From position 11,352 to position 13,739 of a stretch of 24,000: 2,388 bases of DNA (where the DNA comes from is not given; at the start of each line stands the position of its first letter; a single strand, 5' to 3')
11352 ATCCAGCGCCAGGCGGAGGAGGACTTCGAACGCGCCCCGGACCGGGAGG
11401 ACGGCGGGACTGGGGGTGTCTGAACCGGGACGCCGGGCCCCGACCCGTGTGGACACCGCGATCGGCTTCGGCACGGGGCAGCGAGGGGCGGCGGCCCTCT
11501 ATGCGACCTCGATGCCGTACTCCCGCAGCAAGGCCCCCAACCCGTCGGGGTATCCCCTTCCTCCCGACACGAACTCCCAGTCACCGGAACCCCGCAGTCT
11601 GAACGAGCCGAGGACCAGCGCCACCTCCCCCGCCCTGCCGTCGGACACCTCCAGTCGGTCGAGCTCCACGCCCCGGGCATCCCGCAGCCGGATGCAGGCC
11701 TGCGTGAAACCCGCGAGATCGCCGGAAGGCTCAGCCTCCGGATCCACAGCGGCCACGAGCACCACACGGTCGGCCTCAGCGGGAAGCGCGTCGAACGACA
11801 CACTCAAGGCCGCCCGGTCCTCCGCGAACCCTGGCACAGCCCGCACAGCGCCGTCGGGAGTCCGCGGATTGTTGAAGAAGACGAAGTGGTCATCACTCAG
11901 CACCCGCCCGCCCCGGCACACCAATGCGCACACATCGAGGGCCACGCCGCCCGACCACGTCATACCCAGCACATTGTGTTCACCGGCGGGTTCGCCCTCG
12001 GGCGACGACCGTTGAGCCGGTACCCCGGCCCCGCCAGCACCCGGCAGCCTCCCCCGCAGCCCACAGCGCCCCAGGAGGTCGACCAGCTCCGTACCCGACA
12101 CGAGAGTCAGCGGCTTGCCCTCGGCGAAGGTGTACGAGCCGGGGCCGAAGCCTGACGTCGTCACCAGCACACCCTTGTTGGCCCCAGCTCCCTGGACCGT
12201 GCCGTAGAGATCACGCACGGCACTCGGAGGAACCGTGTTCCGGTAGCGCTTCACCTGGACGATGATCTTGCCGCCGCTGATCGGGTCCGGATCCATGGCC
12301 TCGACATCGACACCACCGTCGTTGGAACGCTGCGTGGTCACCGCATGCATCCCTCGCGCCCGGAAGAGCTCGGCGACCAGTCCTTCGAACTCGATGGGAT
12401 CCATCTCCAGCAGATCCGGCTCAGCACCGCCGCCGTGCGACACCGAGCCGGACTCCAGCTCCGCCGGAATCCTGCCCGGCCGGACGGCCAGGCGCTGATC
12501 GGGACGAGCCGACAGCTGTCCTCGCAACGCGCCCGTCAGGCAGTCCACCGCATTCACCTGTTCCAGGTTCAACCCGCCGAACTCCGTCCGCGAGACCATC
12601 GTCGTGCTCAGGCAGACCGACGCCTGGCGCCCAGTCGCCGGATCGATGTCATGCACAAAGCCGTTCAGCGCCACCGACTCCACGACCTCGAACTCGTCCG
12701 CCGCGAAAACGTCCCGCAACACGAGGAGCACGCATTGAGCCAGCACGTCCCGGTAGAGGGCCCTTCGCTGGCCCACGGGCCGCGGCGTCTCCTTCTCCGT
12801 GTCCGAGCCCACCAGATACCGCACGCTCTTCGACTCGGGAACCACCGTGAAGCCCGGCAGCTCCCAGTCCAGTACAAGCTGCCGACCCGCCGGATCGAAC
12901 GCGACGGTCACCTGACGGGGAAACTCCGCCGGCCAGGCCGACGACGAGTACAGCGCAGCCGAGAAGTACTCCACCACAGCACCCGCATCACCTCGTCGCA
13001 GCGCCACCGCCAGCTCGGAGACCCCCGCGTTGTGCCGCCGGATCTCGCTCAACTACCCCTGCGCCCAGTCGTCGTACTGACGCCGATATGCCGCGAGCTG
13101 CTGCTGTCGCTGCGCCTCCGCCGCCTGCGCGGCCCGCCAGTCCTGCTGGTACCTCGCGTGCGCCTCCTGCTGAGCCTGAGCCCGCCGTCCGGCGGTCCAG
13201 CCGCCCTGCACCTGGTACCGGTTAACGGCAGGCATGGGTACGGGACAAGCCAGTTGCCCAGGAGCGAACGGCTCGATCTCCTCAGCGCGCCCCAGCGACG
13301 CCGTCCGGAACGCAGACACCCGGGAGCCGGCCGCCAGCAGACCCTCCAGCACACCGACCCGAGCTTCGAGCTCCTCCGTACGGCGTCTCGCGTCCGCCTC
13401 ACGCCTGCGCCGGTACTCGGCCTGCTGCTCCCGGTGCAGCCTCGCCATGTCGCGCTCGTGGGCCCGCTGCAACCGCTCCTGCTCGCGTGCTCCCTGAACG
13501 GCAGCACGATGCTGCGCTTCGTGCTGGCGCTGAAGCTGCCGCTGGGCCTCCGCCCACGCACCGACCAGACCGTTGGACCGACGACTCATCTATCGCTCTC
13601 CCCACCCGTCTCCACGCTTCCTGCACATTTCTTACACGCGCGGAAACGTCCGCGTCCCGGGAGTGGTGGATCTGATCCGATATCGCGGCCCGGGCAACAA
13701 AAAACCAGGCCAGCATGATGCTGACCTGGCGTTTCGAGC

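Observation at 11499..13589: Coiled coil + unknown domain + Mrr_cat nuclease + TerD-fold in one reading frame next to a tRNA: candidate undescribed defence or stress-triggered nuclease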

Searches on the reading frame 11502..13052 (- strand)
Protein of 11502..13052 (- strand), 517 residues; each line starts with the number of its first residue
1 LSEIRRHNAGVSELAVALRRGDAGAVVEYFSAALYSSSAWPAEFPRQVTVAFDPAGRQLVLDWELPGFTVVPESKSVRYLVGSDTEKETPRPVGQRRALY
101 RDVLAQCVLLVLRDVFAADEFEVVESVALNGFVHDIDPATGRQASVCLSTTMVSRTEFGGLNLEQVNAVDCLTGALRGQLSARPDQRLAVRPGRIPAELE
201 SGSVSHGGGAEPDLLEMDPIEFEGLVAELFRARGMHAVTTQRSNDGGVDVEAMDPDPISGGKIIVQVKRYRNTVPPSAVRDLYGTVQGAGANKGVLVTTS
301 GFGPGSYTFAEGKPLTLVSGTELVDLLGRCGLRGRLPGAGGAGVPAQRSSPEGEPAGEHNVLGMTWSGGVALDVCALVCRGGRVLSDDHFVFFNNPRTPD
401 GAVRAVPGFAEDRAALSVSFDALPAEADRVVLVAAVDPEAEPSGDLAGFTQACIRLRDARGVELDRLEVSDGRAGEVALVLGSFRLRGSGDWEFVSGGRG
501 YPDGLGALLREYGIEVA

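Call 5: search_protein_families(library=pfam, proteins=[window:11502-13052:-], max_evalue=1)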
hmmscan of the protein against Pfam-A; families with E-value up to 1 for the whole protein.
window:11502-13052:- (517 aa): 4 families
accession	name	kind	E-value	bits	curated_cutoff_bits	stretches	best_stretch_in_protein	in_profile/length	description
PF04471.18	Mrr_cat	-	1e-31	109.9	21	1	215-327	2-115/115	Restriction endonuclease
PF02342.23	TerD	-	4.3e-21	75.7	25.3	1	368-512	37-187/187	TerD domain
PF22722.2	NA-iREase1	-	4.3e-09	36.8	27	1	223-325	2-106/106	NACHT-associated inactive Restriction Endonuclease 1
PF22920.2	UvrC_RNaseH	-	0.3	11.4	24.3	0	22-63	41-79/116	UvrC Ribonuclease H-like domain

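Call 6: search_protein_families(library=padloc, proteins=[window:11502-13052:-], max_evalue=1)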
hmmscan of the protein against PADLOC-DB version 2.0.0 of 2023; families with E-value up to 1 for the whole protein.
window:11502-13052:- (517 aa): 8 families
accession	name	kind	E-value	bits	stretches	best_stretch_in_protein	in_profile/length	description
PDLC03663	mREase_IV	-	2.7e-55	186.1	1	3-328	195-524/544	Type IV methyl-directed restriction enzyme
PDLC04796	PDC-S02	-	6.5e-17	59.5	1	214-327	240-357/390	-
PDLC04819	PDC-S02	-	1.7e-16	58.4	1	216-327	195-306/334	-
PDLC04806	PDC-S02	-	6.4e-14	49.9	1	214-327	182-300/324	-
PDLC04815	PDC-S02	-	2e-12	45.1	1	221-302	209-291/346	-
PDLC03657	mREase_IV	-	5e-12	43.8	1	213-327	168-291/317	Type IV methyl-directed restriction enzyme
PDLC00631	ZorD1|ZorD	-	1.7e-09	34.1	1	216-328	947-1061/1071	"SWI2/SNF2 helicase, Mrr-like nuclease"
PDLC00628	ZorD1|ZorD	-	0.003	13.2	1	217-285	1027-1090/1171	"SWI2/SNF2 helicase, Mrr-like nuclease"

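Call 7: search_protein_families(library=ncbifam, proteins=[window:11502-13052:-], max_evalue=1)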
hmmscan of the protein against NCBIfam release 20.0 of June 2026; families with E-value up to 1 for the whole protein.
window:11502-13052:- (517 aa): 0 families

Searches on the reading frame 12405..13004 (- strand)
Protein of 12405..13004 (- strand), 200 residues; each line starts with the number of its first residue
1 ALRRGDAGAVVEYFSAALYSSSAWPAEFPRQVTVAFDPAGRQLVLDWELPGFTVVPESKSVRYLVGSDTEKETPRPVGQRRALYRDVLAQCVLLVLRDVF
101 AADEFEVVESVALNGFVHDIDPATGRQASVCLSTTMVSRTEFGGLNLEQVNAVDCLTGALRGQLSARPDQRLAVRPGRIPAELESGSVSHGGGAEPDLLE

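Call 67: predict_structure(alignment_id=A4)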
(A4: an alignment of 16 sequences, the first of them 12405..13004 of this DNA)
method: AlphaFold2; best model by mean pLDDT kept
length: 200 residues; sequences in the alignment: 16
mean_pLDDT: 73.9   pTM: 0.74
mean pLDDT of the five models: 73.9, 65.5, 62.1, 60.5, 52.1
residues with pLDDT >= 90: 18; 70-90: 124; 50-70: 31; < 50: 27
segments of 3 or more residues with pLDDT < 50: 149-168, 194-200
pLDDT, mean of each block of 10 residues (from residue 1): 87 85 69 90 87 76 57 77 76 83 89 83 76 82 67 47 49 74 80 44
secondary structure, 60 per line:
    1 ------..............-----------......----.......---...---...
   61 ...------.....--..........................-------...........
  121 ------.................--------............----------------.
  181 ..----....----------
elements in order: H7-20 E32-37 E42-48 E58-63 E70-74 H77-102 E110-120 E127-138 H139-143 H152-163 E187-190

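Call 69: fold_search(model_id=the predicted structure, library=pdb)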
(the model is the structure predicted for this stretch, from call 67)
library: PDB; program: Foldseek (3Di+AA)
matches with E <= 10: 468; with E <= 0.001: 0
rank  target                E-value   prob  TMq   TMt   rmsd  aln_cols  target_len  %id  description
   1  4hn3_D                2.5e-02  0.51  0.19  0.13   9.9        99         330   15  The crystal structure of a sex pheromone precursor (lmo1757) from Listeria monocytogenes EGD-e (released 2012-10-31)
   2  3ib5                  3.0e-02  0.75  0.20  0.13   9.5        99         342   11  Crystal structure of Sex pheromone precursor (YP_536235.1) from LACTOBACILLUS SALIVARIUS SUBSP. SALIVARIUS UCC118 at 1.3 (released 2009-08-04)
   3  4hn3_C                6.3e-02  0.38  0.19  0.13   9.9        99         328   14  The crystal structure of a sex pheromone precursor (lmo1757) from Listeria monocytogenes EGD-e (released 2012-10-31)
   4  5csl_A                6.3e-02  0.14  0.20  0.04  13.1       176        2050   11  Crystal structure of the 500 kD yeast acetyl-CoA carboxylase holoenzyme dimer (released 2015-10-28)
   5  4hn3_A                1.2e-01  0.38  0.19  0.13   9.3        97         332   11  The crystal structure of a sex pheromone precursor (lmo1757) from Listeria monocytogenes EGD-e (released 2012-10-31)
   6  5trc_A                1.4e-01  0.10  0.19  0.12  12.5       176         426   10  Crystal structure of phosphorylated AC3-AC5 domains of yeast acetyl-CoA carboxylase (released 2016-12-07)
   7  4hn3_B                1.7e-01  0.21  0.19  0.13   9.9        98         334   14  The crystal structure of a sex pheromone precursor (lmo1757) from Listeria monocytogenes EGD-e (released 2012-10-31)
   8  3vmk_B                1.7e-01  0.09  0.14  0.09  13.1       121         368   12  3-isopropylmalate dehydrogenase from Shewanella benthica DB21 MT-2 (released 2012-02-29)
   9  8hhj_A                1.9e-01  0.75  0.29  0.54   6.7       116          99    6  Crystal structure of the MafB2-CTMGI-2B16B6/MafI2MGI-2B16B6 complex (released 2023-11-15)
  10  8bdu_A                2.3e-01  0.11  0.17  0.23  16.6       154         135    8  H33 variant of DoBi scaffold based on PIH1D1 N-terminal domain (released 2023-08-16)
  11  7y5y_A                2.3e-01  0.11  0.19  0.23  14.7       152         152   10  X-ray Structure of Stay-Green (SGR) from Anaerolineae bacterium. (released 2022-10-19)
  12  3n2q                  2.5e-01  0.18  0.27  0.20  13.3       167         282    5  Crystal structure of Sex pheromone staph-cAM373 precursor (released 2010-06-02)
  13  3k93                  2.9e-01  0.25  0.26  0.24  11.0       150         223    5  Crystal structure of phage related exonuclease (YP_719632.1) from HAEMOPHILUS SOMNUS 129PT at 2.15 A resolution (released 2009-11-03)
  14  3vkz                  3.7e-01  0.07  0.13  0.08  13.2       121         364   12  3-isopropylmalate dehydrogenase from Shewanella oneidensis MR-1 at atmospheric pressure (released 2012-02-29)
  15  5cs4_B                4.1e-01  0.07  0.18  0.12  12.8       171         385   10  Crystal structure of domains AC3-AC5 of yeast acetyl-CoA carboxylase (released 2015-10-28)
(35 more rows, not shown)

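Call 80: search_solved_structures(query=A4, max_evalue=10)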
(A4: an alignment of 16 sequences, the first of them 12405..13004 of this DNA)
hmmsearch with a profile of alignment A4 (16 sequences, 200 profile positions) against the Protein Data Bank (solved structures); distinct sequences matched with E-value up to 10: 0.

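Call 82: fold_search(model_id=the predicted structure, library=viral)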
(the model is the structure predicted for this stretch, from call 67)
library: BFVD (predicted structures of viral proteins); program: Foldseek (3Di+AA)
matches with E <= 10: 594; with E <= 0.001: 0
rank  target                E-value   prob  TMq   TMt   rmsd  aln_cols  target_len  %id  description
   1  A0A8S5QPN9            7.8e-03  0.97  0.40  0.34   6.7       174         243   13  Uncharacterized protein [Siphoviridae sp. ct8LX107]
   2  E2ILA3                1.7e-02  0.21  0.21  0.19  20.5       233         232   13  (no name in the UniProt tables at hand)
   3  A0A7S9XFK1            3.0e-02  0.30  0.21  0.17  12.6       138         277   11  PD-(D/E)XK endonuclease-like domain-containing protein [Virus NIOZ-UU157]
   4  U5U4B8                3.2e-02  0.25  0.20  0.22  19.2       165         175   10  (no name in the UniProt tables at hand)
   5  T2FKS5                3.4e-02  0.18  0.20  0.22  19.2       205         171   13  Protein UL24 homolog [Suid herpesvirus 1]
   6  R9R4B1                4.9e-02  0.47  0.24  0.33  15.9       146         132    7  Uncharacterized protein [Vibrio phage JA-1]
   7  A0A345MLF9            5.9e-02  0.33  0.24  0.15  13.7       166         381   10  (no name in the UniProt tables at hand)
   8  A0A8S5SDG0            6.6e-02  0.77  0.30  0.20   7.0       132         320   11  DUF5067 domain-containing protein [Siphoviridae sp. ctrCv3]
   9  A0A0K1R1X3            7.9e-02  0.08  0.18  0.13  21.9       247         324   14  Nuclear protein UL24 [Testudinid alphaherpesvirus 3]
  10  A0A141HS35            1.0e-01  0.25  0.21  0.19  10.2       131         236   11  (no name in the UniProt tables at hand)
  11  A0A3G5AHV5            1.1e-01  0.51  0.29  0.21   9.3       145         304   12  Uncharacterized protein [Sylvanvirus sp.]
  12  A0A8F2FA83            1.1e-01  0.44  0.26  0.11  13.3       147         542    9  Putative intein containing helicase [Salmonella phage fmb-p1]
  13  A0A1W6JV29            1.1e-01  0.30  0.29  0.34   9.8       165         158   10  Uncharacterized protein [Vibrio phage pVco-5]
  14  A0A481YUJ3            1.1e-01  0.23  0.20  0.23  12.9       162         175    9  Acetyltransferase (GNAT) family protein [Marseillevirus LCMAC103]
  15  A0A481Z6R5            1.3e-01  0.21  0.16  0.12   8.5        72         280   11  Uncharacterized protein [Pithovirus LCPAC201]
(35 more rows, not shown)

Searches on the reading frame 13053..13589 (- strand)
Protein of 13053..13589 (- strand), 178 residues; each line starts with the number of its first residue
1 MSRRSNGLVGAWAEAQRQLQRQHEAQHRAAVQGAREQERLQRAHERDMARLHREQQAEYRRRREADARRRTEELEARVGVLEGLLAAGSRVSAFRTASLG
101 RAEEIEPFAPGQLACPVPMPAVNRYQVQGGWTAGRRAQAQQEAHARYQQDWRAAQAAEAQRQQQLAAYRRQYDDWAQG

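Call 5: search_protein_families(library=pfam, proteins=[window:13053-13589:-], max_evalue=1)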
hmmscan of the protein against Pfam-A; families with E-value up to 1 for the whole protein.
window:13053-13589:- (178 aa): 1 family
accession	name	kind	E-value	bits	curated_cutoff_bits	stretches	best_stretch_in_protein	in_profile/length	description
PF09728.14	Taxilin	-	0.28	10.8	30.3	0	14-77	32-101/302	Myosin-like coiled-coil protein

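Call 6: search_protein_families(library=padloc, proteins=[window:13053-13589:-], max_evalue=1)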
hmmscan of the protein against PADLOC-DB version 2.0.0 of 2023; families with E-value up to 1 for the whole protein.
window:13053-13589:- (178 aa): 0 families

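Call 7: search_protein_families(library=ncbifam, proteins=[window:13053-13589:-], max_evalue=1)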
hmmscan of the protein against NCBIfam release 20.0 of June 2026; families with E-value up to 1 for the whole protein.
window:13053-13589:- (178 aa): 2 families
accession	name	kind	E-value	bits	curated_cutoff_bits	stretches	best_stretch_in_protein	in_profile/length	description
NF033807.0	CopL_fam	subfamily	0.0081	16.8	40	1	6-112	14-115/129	CopL family metal-binding regulatory protein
TIGR03240.1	arg_catab_astD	equivalog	0.29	9.9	579.3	1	127-177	3-53/484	succinylglutamate-semialdehyde dehydrogenase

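Call 76: find_encoding_contigs(protein=window:13056-13589:-, flank=3000, max_places=6)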
Protein window:13056-13589:- (178 aa): no gene with exactly this product is on record in the collection.

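Call 77: list_cluster_members(proteins=[window:13056-13589:-, P0001])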
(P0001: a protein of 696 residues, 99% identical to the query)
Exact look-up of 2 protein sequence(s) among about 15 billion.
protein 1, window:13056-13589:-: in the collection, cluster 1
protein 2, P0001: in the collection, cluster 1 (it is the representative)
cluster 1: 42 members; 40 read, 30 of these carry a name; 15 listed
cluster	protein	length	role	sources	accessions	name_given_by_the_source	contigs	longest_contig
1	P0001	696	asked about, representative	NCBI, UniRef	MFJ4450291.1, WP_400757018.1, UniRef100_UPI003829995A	restriction endonuclease [[Kitasatospora] papulosa] | restriction endonuclease n=1 Tax=[Kitasatospora] papulosa TaxID=1464011 ...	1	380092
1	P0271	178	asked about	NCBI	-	-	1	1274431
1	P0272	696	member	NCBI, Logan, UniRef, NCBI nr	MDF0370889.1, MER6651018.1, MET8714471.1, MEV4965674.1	restriction endonuclease [Streptomyces sp. NPDC000971] | restriction endonuclease n=1 Tax=Streptomyces TaxID=1883 RepID=UPI0023B06A71 | restriction endonuclease [Streptomyces sp. KA12]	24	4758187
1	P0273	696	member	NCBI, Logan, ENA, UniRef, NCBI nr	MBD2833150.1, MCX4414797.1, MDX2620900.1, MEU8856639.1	restriction endonuclease [Streptomyces sp. NPDC053741] | restriction endonuclease n=1 Tax=Streptomyces TaxID=1883 RepID=UPI00056CB232 | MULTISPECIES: restriction endonuclease [Streptomyces]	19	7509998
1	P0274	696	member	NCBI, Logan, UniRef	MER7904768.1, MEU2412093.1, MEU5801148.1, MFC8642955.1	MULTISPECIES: restriction endonuclease [Streptomyces] | restriction endonuclease n=1 Tax=Streptomyces TaxID=1883 RepID=UPI003324E245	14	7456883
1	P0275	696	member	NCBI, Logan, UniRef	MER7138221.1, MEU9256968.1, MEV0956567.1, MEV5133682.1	restriction endonuclease [[Kitasatospora] papulosa] | restriction endonuclease n=1 Tax=Streptomyces TaxID=1883 RepID=UPI000A7AB3DF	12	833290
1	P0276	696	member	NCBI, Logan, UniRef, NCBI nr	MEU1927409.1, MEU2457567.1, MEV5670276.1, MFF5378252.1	restriction endonuclease [[Kitasatospora] papulosa] | restriction endonuclease n=1 Tax=Streptomyces TaxID=1883 RepID=UPI000BDD39EE | restriction endonuclease [Streptomyces sp. SNU607]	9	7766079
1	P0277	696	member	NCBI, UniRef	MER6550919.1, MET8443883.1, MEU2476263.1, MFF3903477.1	restriction endonuclease [[Kitasatospora] papulosa] | restriction endonuclease n=1 Tax=Streptomyces TaxID=1883 RepID=UPI00332C4EEC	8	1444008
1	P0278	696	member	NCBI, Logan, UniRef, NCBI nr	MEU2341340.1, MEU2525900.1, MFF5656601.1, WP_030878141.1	restriction endonuclease [Streptomyces sp. NPDC013082] | restriction endonuclease n=1 Tax=Streptomyces TaxID=1883 RepID=UPI0004C83EAE | restriction endonuclease [Streptomyces sp. NRRL B-24051]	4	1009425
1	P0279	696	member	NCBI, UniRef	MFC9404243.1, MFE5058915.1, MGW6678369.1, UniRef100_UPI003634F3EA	restriction endonuclease [[Kitasatospora] papulosa] | restriction endonuclease n=1 Tax=[Kitasatospora] papulosa TaxID=1464011 ...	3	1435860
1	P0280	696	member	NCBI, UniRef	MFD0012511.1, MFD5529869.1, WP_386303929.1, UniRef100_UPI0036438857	restriction endonuclease [[Kitasatospora] papulosa] | restriction endonuclease n=2 Tax=Streptomyces TaxID=1883 RepID=UPI0036438857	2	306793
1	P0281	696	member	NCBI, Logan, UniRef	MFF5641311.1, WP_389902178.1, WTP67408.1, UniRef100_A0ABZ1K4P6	restriction endonuclease [[Kitasatospora] papulosa] | Restriction endonuclease n=1 Tax=[Kitasatospora] papulosa TaxID=1464011 ...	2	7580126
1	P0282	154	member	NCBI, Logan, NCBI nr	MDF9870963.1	stress response protein SCP2 [Streptomyces pratensis]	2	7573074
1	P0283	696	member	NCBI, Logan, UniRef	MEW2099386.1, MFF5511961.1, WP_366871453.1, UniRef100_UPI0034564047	restriction endonuclease [[Kitasatospora] papulosa] | restriction endonuclease n=1 Tax=Streptomyces TaxID=1883 RepID=UPI0034564047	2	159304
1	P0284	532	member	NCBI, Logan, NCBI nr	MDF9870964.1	restriction system protein [Streptomyces pratensis]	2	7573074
